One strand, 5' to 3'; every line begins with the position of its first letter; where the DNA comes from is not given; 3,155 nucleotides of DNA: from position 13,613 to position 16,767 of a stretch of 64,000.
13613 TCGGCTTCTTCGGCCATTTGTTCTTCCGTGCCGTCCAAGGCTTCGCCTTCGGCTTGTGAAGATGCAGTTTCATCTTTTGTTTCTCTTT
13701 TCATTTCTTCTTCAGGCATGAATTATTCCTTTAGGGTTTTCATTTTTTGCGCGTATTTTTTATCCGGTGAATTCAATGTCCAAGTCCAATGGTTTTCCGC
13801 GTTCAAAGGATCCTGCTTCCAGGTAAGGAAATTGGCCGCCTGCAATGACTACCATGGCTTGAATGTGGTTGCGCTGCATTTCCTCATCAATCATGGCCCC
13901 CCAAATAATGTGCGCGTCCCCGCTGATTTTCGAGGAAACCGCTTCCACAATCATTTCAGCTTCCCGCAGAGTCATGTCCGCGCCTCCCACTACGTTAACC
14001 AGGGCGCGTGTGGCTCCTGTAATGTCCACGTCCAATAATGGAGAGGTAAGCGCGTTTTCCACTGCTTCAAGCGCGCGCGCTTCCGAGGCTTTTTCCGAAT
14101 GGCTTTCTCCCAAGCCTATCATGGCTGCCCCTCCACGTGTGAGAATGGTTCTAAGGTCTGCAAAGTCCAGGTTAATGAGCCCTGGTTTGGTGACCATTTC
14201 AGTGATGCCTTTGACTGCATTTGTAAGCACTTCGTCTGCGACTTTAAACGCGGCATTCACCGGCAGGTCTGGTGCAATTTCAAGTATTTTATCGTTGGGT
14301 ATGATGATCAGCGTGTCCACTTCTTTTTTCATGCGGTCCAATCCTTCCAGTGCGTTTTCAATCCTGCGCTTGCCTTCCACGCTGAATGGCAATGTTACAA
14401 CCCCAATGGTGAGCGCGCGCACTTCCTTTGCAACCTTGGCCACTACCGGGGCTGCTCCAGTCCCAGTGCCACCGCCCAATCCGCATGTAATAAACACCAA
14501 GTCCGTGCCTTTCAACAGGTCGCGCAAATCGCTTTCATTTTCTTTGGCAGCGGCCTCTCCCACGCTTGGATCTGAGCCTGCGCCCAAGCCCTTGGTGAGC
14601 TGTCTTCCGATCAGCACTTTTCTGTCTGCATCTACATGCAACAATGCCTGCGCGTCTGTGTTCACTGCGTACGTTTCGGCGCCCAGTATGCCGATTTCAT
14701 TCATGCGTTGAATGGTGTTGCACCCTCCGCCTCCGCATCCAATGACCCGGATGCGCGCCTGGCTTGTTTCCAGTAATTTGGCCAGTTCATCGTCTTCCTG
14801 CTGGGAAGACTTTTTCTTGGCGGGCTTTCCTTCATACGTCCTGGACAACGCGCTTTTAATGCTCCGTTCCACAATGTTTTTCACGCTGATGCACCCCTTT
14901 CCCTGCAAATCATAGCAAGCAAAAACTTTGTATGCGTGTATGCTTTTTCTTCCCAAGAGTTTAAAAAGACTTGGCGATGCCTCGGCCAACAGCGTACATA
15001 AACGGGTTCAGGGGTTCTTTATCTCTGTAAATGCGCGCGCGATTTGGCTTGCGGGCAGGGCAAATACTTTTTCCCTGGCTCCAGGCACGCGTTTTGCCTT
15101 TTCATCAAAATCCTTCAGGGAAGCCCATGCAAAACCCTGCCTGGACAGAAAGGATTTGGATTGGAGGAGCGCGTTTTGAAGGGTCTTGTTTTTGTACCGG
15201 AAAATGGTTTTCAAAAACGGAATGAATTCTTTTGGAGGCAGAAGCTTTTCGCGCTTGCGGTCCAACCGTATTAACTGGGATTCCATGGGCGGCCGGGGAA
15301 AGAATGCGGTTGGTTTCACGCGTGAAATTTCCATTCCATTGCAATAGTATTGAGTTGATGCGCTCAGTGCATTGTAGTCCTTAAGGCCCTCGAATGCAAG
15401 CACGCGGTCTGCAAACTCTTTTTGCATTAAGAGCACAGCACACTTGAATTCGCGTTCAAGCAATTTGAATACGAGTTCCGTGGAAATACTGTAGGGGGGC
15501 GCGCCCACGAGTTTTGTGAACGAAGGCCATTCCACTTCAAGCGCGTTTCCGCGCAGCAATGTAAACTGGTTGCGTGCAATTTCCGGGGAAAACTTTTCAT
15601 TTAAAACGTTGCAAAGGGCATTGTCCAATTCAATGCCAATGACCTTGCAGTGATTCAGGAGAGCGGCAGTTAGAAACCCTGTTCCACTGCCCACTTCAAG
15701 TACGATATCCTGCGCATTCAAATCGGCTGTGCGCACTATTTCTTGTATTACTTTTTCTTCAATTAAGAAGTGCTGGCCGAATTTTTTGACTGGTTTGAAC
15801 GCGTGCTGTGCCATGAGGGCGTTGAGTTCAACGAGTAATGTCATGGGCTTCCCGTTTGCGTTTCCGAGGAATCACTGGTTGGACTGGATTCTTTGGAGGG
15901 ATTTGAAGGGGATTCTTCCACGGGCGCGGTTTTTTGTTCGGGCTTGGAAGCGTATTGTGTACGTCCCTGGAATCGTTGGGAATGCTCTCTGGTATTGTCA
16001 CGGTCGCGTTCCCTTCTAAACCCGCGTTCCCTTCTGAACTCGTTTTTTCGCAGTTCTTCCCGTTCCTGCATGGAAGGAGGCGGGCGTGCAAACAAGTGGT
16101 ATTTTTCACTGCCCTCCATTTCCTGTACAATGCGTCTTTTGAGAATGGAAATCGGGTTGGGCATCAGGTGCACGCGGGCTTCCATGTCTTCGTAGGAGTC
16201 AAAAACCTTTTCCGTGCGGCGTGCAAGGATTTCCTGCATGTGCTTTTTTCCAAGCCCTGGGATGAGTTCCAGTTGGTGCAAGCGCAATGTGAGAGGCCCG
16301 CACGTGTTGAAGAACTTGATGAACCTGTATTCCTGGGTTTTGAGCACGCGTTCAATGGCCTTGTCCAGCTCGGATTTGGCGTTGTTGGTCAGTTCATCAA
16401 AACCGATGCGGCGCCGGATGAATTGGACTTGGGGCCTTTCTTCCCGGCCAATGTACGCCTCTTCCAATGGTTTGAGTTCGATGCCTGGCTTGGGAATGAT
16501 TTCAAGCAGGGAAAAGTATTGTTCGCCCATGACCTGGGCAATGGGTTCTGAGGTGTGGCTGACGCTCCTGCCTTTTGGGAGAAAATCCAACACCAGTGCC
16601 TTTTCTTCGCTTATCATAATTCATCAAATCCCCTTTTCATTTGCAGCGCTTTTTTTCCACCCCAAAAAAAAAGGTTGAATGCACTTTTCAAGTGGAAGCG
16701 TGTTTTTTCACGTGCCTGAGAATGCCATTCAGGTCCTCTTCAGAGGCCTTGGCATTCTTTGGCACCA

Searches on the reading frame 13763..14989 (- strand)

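Call 62: search_protein_families(library=pfam, proteins=[window:13763-14989:-], max_evalue=0.0001)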
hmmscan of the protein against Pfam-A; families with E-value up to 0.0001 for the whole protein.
window:13763-14989:- (409 aa): 2 families
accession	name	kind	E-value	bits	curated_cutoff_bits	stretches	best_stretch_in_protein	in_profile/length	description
PF00091.31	Tubulin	-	2e-47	162.4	33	1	80-239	2-189/190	Tubulin/FtsZ family, GTPase domain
PF12327.13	FtsZ_C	-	8.7e-28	96.9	27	1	287-384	1-93/95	FtsZ family, C-terminal domain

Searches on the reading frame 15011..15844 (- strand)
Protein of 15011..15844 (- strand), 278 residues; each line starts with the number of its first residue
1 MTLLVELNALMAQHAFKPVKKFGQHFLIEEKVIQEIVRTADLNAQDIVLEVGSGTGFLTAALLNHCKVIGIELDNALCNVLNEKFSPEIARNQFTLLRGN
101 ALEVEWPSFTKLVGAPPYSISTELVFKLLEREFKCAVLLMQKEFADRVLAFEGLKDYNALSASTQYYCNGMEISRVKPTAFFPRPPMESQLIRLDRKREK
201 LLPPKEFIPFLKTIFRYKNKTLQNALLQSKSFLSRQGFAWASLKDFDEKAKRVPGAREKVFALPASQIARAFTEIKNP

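Call 62: search_protein_families(library=pfam, proteins=[window:15011-15844:-], max_evalue=0.0001)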
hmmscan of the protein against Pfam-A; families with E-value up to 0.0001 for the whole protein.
window:15011-15844:- (278 aa): 2 families
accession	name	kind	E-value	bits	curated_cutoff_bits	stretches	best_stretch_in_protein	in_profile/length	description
PF00398.26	RrnaAD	-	6.7e-46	156.9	24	1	20-228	6-225/263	Ribosomal RNA adenine dimethylase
PF13649.12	Methyltransf_25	-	2e-05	25.6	27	1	48-107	1-61/97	Methyltransferase domain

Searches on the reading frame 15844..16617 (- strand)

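Call 62: search_protein_families(library=pfam, proteins=[window:15844-16617:-], max_evalue=0.0001)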
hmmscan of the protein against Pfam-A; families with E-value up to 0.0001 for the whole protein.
window:15844-16617:- (258 aa): 1 family
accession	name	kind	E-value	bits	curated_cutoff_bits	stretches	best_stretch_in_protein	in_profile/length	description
PF04919.18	DUF655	-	3e-56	190.7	22.2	1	4-177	2-180/181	Protein of unknown function (DUF655)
